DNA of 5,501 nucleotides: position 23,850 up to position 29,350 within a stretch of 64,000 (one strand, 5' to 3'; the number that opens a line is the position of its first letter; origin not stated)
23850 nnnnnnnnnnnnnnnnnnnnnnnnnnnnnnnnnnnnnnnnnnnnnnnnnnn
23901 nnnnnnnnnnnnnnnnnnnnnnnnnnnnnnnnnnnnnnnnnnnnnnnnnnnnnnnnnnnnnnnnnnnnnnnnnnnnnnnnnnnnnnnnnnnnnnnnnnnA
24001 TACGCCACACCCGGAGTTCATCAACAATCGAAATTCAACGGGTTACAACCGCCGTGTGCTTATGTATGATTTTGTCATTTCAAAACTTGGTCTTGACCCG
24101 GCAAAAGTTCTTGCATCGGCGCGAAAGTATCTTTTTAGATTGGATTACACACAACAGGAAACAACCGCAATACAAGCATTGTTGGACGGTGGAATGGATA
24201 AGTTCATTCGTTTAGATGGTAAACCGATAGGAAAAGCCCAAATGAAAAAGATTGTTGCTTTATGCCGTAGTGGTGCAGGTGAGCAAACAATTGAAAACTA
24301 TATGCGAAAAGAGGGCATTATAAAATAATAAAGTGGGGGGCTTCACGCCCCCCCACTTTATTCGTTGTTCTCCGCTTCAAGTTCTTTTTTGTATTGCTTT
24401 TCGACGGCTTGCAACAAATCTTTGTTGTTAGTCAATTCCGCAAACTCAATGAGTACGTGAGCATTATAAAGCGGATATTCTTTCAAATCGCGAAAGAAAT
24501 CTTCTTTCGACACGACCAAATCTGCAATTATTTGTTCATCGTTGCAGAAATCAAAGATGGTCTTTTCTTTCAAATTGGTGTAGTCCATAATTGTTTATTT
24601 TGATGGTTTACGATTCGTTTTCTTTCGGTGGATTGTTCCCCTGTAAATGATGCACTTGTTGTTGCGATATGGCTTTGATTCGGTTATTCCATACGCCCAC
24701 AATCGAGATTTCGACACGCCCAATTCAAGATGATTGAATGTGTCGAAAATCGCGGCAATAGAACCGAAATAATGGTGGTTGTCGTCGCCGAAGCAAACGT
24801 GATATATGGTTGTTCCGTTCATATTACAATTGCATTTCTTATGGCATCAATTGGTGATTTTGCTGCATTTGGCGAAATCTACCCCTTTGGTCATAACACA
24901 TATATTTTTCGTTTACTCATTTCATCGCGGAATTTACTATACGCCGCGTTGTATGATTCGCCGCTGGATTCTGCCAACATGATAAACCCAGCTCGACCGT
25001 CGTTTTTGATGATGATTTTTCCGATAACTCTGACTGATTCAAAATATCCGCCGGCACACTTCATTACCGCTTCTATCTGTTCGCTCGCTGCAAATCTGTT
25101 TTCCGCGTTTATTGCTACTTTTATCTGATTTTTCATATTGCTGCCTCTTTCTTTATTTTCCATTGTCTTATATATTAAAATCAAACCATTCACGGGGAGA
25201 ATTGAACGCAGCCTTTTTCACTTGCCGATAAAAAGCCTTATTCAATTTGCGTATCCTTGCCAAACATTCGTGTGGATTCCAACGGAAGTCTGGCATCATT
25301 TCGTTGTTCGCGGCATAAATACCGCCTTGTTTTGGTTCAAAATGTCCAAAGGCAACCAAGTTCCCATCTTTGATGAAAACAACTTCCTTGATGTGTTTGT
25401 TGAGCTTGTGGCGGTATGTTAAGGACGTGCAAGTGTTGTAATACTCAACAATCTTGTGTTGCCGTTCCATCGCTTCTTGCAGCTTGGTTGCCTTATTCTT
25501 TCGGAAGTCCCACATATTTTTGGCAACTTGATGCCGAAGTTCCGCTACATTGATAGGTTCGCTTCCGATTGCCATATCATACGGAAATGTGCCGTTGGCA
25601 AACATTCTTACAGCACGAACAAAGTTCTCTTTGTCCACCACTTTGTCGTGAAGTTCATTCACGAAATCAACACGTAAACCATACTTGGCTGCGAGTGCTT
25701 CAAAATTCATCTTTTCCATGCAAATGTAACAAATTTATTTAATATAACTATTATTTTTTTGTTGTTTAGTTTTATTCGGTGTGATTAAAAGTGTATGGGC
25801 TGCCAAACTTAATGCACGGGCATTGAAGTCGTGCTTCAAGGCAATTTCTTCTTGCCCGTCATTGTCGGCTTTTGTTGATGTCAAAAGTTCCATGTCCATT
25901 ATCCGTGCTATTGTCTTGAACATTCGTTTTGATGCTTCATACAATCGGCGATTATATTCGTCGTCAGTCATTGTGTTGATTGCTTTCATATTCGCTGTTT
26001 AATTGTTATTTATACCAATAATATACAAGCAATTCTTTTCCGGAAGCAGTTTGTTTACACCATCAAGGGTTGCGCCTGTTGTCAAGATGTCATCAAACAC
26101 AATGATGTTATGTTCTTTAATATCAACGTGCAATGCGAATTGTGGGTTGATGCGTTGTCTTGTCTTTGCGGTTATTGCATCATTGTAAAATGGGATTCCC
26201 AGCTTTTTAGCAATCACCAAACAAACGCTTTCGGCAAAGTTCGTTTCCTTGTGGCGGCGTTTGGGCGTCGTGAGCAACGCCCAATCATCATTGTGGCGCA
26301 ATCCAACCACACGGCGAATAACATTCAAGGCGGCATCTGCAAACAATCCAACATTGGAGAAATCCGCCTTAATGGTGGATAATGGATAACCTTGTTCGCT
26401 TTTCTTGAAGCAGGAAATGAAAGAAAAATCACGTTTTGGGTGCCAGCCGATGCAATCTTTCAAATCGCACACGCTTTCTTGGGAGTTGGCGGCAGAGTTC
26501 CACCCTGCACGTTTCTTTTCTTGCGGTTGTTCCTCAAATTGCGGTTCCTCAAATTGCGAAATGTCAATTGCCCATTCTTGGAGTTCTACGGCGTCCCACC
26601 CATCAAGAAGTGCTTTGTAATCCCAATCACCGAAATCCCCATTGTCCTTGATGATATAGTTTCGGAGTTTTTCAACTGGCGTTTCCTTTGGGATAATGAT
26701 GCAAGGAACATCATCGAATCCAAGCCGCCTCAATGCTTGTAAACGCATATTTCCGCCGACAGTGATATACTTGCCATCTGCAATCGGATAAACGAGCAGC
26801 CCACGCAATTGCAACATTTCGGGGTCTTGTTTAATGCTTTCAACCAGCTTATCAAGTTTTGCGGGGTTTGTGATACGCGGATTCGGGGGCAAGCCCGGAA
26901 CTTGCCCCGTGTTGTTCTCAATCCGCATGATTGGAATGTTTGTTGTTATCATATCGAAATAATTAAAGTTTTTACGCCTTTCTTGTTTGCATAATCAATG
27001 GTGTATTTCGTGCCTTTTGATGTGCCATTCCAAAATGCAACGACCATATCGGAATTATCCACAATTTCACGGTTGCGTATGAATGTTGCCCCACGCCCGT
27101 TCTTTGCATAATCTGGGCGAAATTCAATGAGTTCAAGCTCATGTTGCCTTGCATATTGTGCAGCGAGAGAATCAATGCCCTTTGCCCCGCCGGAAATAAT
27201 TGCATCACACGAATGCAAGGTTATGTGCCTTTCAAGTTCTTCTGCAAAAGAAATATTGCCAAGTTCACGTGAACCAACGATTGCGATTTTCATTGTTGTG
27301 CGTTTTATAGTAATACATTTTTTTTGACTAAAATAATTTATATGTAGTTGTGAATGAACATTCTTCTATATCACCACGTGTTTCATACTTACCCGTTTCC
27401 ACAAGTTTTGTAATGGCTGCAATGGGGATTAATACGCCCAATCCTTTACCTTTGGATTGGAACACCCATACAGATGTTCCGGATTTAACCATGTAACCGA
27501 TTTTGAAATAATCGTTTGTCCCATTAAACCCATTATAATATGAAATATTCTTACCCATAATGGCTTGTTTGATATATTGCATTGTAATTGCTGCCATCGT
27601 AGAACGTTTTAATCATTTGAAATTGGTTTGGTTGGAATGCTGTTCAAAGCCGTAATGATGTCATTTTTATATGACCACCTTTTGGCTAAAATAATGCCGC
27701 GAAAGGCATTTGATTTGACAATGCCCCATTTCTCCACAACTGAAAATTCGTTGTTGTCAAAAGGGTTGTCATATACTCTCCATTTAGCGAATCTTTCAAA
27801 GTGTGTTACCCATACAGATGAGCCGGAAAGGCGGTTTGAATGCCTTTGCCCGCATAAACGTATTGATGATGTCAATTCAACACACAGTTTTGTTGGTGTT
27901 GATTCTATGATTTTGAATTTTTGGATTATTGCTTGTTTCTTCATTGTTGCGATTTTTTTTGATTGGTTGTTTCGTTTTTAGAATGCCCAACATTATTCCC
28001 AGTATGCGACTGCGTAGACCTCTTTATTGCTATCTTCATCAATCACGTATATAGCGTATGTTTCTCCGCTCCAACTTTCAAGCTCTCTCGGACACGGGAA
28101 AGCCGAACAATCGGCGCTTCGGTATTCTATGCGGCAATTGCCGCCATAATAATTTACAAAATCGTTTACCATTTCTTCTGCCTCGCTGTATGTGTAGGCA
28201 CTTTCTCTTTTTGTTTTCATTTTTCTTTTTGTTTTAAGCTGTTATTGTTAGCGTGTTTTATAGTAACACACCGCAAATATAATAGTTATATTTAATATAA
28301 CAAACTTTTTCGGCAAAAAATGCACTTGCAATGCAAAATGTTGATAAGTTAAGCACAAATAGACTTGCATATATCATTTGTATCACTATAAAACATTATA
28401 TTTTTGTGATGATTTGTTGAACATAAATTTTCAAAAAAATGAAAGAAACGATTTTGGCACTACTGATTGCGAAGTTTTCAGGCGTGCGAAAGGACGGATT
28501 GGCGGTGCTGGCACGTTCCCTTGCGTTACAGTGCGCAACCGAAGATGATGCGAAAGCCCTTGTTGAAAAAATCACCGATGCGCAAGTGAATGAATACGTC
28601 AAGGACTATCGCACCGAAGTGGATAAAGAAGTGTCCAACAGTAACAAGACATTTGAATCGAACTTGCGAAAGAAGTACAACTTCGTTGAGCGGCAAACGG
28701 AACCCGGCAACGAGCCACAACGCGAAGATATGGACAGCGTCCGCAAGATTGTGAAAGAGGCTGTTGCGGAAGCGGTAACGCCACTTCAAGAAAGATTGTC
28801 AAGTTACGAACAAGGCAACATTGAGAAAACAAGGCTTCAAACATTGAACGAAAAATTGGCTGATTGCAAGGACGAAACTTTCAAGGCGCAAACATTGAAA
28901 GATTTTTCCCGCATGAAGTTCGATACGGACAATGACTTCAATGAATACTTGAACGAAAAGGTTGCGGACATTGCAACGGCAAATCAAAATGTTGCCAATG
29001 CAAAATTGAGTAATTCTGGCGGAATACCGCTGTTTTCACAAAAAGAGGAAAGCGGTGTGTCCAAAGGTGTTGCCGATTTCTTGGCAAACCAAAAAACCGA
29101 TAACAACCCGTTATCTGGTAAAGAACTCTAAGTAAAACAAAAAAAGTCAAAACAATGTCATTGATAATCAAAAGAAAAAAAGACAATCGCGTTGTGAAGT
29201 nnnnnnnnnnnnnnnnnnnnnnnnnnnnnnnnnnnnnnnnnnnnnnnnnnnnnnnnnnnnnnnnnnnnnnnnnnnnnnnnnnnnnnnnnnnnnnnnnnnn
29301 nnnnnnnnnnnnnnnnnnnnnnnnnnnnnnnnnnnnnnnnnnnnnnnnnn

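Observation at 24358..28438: Inverted 3.9-kb ten-gene cassette splitting the head-morphogenesis module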

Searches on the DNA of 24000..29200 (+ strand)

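Call 10: search_dna_similar(query=window:24000-29200:+, collection=phages, mode=distant)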
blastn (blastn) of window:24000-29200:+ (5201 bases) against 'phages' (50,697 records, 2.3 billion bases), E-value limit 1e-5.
Records with a match: 2; places in all: 2; records where one place covers at least 80% of the query: 0.
Best place of each record, by identity: 60-80% 2.
By first word of the organism name: Porphyromonas 2.
By host as written in the record: Porphyromonas gingivalis ATCC 49417 2.
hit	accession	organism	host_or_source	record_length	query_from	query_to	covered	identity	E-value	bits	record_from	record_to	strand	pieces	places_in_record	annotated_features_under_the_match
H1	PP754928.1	Porphyromonas phage phage005b_ATCC49417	Porphyromonas gingivalis ATCC 49417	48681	4342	5009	13%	67.4%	5e-45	190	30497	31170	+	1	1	hypothetical protein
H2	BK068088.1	Porphyromonas phage phage005a_ATCC49417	Porphyromonas gingivalis ATCC 49417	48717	4342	5009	13%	67.4%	5e-45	190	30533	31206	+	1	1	hypothetical protein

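Call 11: get_annotated_region(hit=H1, flank=12000)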
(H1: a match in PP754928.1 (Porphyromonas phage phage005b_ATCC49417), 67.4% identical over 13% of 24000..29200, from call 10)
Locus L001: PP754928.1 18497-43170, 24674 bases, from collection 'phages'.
description: Porphyromonas phage phage005b_ATCC49417, complete genome.
organism: Porphyromonas phage phage005b_ATCC49417 (NCBI taxid 3144280)
taxonomy: Viruses
host: Porphyromonas gingivalis ATCC 49417; source: human; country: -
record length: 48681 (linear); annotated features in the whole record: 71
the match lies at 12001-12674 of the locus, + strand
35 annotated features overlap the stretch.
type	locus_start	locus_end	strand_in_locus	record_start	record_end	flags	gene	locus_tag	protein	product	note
CDS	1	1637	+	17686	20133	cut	-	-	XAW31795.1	terminase large subunit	-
CDS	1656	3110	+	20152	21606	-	-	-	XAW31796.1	portal protein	-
CDS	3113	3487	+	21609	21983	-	-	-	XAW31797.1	hypothetical protein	-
CDS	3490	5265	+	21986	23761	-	-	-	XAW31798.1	minor capsid protein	-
CDS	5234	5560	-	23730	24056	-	-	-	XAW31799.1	hypothetical protein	-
CDS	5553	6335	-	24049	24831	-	-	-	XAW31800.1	ADP-ribosylglycohydrolase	-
CDS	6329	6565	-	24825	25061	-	-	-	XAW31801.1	transcriptional regulator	-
CDS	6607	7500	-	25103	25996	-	-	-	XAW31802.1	integrase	-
CDS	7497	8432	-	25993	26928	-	-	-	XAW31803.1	hypothetical protein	-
CDS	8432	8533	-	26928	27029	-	-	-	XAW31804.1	hypothetical protein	-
CDS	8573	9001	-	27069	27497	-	-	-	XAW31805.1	hypothetical protein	-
CDS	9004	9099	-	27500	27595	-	-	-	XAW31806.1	hypothetical protein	-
CDS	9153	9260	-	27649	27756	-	-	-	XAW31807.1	hypothetical protein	-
CDS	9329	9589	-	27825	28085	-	-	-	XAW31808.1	hypothetical protein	-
CDS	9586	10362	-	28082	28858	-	-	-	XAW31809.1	anti-repressor protein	-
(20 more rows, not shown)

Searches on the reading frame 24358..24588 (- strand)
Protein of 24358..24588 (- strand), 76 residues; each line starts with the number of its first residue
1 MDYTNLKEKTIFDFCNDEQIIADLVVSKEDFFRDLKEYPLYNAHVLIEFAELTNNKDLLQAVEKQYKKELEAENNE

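Call 6: search_protein_families(library=pfam, max_evalue=0.1, proteins=[window:24358-24588:-])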
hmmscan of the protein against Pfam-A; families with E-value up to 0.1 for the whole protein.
window:24358-24588:- (76 aa): 0 families

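Call 7: search_protein_families(library=phrogs, max_evalue=0.01, proteins=[window:24358-24588:-])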
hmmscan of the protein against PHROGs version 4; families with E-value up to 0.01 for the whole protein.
window:24358-24588:- (76 aa): 0 families

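Call 22: search_protein_families(library=padloc, max_evalue=0.01, proteins=[window:24358-24588:-])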
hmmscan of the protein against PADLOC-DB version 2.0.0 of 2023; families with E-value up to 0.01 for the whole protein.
window:24358-24588:- (76 aa): 0 families

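Call 23: search_protein_families(library=ncbifam, max_evalue=0.01, proteins=[window:24358-24588:-])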
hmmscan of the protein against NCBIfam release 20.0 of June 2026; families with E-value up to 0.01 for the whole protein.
window:24358-24588:- (76 aa): 0 families

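Call 52: list_cluster_members(proteins=[window:24358-24588:-, window:24595-24822:-, window:24891-25193:-, window:25168-25719:-, window:25735-25989:-, window:25999-26952:-, window:26949-27293:-, window:27328-27597:-, window:27609-27944:-, window:27993-28220:-])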
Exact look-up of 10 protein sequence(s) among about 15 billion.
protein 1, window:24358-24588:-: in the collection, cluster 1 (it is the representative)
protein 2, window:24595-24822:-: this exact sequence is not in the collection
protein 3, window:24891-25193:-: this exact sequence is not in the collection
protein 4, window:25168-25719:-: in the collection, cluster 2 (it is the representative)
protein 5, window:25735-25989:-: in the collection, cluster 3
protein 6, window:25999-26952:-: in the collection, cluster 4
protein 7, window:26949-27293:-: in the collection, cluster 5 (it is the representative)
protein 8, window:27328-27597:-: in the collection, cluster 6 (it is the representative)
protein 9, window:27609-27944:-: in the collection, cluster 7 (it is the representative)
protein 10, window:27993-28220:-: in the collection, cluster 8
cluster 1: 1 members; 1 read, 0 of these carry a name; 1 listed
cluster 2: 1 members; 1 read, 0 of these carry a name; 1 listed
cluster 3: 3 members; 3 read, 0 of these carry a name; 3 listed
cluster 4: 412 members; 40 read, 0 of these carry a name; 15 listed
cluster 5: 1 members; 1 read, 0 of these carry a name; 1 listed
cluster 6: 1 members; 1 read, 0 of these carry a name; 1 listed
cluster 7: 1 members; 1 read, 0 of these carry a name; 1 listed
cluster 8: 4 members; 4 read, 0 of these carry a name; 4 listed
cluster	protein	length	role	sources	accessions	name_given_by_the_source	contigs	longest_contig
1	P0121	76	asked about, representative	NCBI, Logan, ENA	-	-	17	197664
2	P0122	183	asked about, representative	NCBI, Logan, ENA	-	-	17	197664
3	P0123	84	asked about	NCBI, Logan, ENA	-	-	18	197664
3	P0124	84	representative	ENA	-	-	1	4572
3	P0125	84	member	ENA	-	-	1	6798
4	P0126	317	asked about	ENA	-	-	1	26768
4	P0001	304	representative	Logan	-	-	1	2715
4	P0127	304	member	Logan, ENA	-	-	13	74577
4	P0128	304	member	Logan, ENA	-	-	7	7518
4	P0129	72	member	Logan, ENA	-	-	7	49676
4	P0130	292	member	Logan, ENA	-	-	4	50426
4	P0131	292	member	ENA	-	-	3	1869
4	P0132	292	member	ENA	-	-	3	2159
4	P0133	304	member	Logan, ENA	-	-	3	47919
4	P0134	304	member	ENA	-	-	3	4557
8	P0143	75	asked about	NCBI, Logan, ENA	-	-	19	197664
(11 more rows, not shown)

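Call 65: find_encoding_contigs(protein=P0143, flank=6000, max_places=5)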
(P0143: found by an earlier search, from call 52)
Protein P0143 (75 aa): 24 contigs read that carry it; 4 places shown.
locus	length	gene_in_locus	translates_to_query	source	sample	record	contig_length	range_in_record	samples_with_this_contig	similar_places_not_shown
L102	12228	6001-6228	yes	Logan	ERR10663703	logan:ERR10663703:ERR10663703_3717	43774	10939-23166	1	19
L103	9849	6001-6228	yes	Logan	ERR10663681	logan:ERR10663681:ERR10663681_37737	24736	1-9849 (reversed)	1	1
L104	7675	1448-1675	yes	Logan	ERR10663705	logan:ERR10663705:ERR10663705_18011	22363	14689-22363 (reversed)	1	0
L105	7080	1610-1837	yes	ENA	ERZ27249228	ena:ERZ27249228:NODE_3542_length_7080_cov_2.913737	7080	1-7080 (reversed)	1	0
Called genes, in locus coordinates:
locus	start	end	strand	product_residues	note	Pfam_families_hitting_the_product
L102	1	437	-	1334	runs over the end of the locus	-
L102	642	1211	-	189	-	-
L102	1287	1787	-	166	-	-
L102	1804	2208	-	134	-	-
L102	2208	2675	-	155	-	-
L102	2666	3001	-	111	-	-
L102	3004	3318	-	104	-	PF20449:DUF6706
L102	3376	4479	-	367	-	PF03864:Phage_cap_E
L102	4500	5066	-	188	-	-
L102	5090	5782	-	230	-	-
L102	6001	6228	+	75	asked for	-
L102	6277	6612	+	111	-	-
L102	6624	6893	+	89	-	-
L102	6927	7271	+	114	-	PF02481:DNA_processg_A (weak), PF10686:YAcAr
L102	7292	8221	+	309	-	PF02195:ParB_N (weak)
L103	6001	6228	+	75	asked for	-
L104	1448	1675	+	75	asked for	-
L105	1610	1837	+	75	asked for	-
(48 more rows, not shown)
